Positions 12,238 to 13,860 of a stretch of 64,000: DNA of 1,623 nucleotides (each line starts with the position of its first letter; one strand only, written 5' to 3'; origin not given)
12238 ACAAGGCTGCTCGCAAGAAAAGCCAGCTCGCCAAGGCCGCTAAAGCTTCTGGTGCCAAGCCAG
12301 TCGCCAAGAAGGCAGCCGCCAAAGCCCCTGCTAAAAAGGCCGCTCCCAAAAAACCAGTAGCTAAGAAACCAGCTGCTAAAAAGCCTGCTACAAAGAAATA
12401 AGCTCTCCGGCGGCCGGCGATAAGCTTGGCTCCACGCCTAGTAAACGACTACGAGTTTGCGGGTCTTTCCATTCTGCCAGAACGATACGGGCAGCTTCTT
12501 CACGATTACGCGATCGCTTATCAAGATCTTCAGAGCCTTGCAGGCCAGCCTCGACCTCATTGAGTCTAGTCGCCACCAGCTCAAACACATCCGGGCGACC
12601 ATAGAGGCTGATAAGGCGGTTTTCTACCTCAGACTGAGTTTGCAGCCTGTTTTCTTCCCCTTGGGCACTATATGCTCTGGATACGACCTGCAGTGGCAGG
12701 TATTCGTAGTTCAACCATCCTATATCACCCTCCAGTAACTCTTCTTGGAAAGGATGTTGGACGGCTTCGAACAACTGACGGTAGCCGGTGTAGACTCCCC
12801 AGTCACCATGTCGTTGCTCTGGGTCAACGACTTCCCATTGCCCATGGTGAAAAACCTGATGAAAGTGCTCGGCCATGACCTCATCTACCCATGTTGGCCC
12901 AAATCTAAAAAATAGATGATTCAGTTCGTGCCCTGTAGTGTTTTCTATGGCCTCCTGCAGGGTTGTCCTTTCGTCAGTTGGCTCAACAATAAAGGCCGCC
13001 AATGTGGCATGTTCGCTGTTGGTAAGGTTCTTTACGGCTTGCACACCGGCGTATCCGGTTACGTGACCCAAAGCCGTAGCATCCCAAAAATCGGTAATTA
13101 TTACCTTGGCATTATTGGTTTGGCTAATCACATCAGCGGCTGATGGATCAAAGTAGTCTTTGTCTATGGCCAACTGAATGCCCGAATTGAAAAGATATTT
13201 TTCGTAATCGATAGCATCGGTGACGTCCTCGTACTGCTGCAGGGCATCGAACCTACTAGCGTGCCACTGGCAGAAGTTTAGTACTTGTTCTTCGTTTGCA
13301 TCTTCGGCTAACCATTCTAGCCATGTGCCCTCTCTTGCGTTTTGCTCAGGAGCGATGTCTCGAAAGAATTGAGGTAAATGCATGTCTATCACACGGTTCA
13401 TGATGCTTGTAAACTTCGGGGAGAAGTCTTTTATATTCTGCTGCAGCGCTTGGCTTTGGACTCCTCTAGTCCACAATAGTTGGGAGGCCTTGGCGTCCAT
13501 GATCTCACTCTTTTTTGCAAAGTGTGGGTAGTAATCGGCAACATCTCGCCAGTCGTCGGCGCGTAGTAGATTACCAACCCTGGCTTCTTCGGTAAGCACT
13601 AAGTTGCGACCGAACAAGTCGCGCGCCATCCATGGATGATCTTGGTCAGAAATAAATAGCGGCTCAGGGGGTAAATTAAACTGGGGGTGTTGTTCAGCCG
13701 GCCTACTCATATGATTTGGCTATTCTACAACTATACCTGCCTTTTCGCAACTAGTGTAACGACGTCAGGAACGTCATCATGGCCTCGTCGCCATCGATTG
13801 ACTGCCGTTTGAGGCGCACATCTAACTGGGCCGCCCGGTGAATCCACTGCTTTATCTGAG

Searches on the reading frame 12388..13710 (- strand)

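Call 71: search_protein_families(library=pfam, proteins=[window:12388-13710:-], max_evalue=0.001)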
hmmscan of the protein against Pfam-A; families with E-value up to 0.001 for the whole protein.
window:12388-13710:- (440 aa): 0 families

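Call 74: search_protein_families(library=pfam, proteins=[window:12388-13710:-], max_evalue=0.5)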
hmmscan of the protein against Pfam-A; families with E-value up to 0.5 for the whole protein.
window:12388-13710:- (440 aa): 2 families
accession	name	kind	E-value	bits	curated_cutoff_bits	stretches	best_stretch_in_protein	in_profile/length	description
PF05546.16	She9_MDM33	-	0.022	15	22.2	1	211-286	20-95/198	She9 / Mdm33 family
PF06394.18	Pepsin-I3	-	0.19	12.4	21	0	220-257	30-67/74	Pepsin inhibitor-3-like repeated domain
